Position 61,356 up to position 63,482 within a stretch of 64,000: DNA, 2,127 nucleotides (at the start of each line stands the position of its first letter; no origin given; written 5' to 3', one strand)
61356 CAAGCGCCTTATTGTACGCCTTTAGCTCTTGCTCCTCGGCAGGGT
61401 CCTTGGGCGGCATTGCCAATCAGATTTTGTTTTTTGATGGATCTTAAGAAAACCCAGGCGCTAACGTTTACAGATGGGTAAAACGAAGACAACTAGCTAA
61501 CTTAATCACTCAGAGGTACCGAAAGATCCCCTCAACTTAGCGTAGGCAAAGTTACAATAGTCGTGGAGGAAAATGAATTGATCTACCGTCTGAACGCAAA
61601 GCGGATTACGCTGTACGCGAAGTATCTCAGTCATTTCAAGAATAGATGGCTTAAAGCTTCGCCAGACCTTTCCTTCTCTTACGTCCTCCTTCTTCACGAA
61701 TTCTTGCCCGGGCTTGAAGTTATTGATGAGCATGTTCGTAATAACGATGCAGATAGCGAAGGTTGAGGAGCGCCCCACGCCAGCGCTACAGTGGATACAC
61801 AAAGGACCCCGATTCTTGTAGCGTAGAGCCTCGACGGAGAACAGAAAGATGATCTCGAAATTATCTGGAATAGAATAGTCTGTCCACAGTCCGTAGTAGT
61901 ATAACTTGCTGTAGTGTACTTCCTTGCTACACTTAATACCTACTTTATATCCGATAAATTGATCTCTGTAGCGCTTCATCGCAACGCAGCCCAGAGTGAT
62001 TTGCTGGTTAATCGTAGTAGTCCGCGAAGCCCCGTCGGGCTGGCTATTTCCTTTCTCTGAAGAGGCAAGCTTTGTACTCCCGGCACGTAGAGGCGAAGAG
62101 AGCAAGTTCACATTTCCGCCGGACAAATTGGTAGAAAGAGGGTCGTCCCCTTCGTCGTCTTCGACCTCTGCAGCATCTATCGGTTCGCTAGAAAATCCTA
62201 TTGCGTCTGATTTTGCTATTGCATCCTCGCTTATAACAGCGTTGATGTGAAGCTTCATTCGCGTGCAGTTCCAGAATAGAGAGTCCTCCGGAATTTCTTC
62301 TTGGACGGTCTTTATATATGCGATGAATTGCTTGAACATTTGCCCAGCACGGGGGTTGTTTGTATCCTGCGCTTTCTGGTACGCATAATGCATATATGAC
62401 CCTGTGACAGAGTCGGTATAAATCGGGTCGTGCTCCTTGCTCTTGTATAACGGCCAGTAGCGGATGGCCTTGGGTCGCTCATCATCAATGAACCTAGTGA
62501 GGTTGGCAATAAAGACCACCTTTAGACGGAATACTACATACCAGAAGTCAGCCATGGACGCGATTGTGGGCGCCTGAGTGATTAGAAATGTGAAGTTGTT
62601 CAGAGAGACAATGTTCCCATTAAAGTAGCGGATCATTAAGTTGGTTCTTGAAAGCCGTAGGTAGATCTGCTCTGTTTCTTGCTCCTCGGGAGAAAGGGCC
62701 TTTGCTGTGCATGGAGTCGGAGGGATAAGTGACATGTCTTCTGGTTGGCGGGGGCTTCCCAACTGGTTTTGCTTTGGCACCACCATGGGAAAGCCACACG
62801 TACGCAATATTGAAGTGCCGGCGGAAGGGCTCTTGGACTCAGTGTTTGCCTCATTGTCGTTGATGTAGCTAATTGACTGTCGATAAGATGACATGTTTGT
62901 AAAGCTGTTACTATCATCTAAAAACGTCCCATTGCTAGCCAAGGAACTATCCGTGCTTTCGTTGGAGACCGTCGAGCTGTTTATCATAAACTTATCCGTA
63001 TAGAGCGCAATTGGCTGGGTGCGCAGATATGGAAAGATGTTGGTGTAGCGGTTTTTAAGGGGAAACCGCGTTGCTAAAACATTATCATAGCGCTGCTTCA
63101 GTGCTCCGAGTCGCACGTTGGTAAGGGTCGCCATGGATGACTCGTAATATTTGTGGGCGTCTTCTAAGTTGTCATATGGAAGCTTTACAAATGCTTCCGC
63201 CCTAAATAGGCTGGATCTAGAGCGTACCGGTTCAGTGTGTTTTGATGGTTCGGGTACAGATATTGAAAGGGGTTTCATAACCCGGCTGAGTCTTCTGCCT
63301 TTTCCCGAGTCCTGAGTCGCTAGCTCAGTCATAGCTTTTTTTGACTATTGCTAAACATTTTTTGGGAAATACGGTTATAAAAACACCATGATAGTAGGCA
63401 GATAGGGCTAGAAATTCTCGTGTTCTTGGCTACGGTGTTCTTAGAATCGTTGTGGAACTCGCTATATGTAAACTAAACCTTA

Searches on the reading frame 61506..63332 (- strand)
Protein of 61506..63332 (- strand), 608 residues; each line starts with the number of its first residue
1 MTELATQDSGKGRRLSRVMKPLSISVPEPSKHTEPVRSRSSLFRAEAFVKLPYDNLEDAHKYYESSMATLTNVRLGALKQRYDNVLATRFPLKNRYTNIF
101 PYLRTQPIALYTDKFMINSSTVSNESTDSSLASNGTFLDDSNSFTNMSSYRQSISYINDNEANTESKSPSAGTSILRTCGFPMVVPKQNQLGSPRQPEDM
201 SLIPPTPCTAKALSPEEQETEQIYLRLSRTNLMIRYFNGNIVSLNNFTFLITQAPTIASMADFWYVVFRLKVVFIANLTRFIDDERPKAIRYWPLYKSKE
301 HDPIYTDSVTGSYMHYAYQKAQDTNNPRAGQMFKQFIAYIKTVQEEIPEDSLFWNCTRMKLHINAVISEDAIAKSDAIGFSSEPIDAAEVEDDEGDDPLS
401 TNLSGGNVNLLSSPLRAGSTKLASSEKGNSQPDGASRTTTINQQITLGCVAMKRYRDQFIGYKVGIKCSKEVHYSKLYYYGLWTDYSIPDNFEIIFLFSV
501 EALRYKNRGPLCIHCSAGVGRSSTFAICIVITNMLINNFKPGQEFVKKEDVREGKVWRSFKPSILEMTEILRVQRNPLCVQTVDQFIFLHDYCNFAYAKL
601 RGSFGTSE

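Call 7: find_encoding_contigs(protein=window:61506-63332:-, flank=10000, max_places=10)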
Protein window:61506-63332:- (608 aa): 23 contigs read that carry it; 9 places shown.
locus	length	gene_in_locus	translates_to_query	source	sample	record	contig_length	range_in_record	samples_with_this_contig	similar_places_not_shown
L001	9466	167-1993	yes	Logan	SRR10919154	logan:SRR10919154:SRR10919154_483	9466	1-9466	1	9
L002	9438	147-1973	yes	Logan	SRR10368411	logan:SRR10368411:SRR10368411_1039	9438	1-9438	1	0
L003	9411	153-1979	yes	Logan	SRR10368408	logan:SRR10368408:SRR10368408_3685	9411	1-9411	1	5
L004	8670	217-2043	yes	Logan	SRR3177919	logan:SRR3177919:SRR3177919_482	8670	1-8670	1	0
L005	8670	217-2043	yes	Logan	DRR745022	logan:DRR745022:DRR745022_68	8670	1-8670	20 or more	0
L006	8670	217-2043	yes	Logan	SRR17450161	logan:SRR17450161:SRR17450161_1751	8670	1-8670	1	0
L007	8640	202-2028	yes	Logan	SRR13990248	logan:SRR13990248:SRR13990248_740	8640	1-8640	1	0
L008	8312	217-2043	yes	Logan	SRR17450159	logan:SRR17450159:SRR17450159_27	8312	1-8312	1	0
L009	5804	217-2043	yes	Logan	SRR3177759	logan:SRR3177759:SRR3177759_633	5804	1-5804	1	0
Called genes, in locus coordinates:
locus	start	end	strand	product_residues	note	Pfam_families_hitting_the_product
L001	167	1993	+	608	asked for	PF00102:Y_phosphatase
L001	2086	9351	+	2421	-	-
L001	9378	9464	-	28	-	?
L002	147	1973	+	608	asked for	PF00102:Y_phosphatase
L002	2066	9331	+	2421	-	-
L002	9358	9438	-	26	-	?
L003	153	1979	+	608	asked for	PF00102:Y_phosphatase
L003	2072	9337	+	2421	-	-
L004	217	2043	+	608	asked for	PF00102:Y_phosphatase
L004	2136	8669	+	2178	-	?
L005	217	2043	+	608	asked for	PF00102:Y_phosphatase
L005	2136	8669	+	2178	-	?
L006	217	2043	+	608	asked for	PF00102:Y_phosphatase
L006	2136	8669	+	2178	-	?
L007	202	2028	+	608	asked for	PF00102:Y_phosphatase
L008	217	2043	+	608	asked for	PF00102:Y_phosphatase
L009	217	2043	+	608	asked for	PF00102:Y_phosphatase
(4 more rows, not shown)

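Call 8: search_protein_families(library=pfam, proteins=[window:61506-63332:-], max_evalue=0.01)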
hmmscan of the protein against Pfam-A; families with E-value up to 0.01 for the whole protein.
window:61506-63332:- (608 aa): 2 families
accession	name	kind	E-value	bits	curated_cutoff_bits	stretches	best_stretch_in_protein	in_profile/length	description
PF00102.32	Y_phosphatase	-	2.7e-27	96.4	20.9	2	443-592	99-231/234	Protein-tyrosine phosphatase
PF00782.25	DSPc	-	0.0034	17.6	33.5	1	506-533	71-98/133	Dual specificity phosphatase, catalytic domain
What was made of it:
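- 61506..63332 (-): Protein tyrosine phosphatase gene inside the spacer. Pfam Y_phosphatase at 2.7e-27 (call 8).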

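Call 13: list_cluster_members(proteins=[P0001, P0002, window:54151-54864:-, window:61506-63332:-, window:53208-53711:+])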
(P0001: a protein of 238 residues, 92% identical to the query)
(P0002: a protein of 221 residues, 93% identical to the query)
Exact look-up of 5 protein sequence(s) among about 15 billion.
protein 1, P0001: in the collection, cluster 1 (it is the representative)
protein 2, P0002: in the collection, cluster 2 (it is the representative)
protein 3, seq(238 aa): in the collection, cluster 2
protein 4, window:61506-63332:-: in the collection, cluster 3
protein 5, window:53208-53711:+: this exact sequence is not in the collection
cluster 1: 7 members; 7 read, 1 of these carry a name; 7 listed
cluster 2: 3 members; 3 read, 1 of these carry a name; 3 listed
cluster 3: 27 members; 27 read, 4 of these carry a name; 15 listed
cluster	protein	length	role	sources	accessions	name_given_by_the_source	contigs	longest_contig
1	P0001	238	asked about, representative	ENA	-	-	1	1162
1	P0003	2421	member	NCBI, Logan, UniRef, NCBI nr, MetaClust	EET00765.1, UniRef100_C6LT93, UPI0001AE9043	Hypothetical protein GL50581_1989 [Giardia duodenalis ATCC 50581] | Uncharacterized protein n=1 Tax=Giardia intestinalis (strain ATCC 50581 / GS clone H7) ... | Hypothetical protein GL50581_1989 [Giardia intestinalis ATCC 50581]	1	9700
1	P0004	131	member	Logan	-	-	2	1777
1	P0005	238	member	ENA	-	-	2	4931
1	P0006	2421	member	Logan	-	-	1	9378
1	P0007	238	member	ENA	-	-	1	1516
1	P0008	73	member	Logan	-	-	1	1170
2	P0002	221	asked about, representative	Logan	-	-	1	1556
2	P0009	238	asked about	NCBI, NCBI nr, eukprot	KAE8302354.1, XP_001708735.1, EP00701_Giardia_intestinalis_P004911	hypothetical protein GL50803_0016970 [Giardia duodenalis] | hypothetical protein GL50803_0016970 [Giardia intestinalis] | XP_001708735.1 Hypothetical protein GL50803_16970 [Giardia lamblia ATCC 50803]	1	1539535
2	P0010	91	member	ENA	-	-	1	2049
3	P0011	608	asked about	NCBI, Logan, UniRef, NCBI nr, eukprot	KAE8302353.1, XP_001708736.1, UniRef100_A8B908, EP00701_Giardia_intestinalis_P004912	Protein tyrosine phosphatase [Giardia duodenalis] | Protein tyrosine phosphatase n=1 Tax=Giardia intestinalis (strain ATCC 50803 / WB clone ... | Protein tyrosine phosphatase [Giardia intestinalis]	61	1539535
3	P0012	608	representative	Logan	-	-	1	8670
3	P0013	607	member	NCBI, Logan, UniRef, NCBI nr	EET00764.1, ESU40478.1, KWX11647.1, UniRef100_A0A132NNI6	Protein tyrosine phosphatase [Giardia duodenalis assemblage B] | Protein tyrosine phosphatase n=3 Tax=Giardia intestinalis TaxID=5741 ... | Protein tyrosine phosphatase [Giardia intestinalis ATCC 50581]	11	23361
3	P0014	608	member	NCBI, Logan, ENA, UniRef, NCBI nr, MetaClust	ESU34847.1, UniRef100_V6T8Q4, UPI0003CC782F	Protein tyrosine phosphatase [Giardia duodenalis] | Protein tyrosine phosphatase n=1 Tax=Giardia intestinalis TaxID=5741 RepID=V6T8Q4_GIAIN | Protein tyrosine phosphatase [Giardia intestinalis]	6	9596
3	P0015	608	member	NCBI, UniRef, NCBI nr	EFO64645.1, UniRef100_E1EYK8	Protein tyrosine phosphatase [Giardia lamblia P15] | Protein tyrosine phosphatase n=1 Tax=Giardia intestinalis (strain P15) TaxID=658858 ...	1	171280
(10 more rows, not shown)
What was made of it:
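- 61506..63332 (-): Exact match to XP_001708736 / KAE8302353 of Giardia WB (call 13).
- The organism and the annotated ORF (call 13).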

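Call 69: search_protein_families(library=pfam, proteins=[P0009], max_evalue=1)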
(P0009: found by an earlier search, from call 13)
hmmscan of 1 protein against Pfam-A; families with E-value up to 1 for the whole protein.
P0009 (238 aa): 0 families
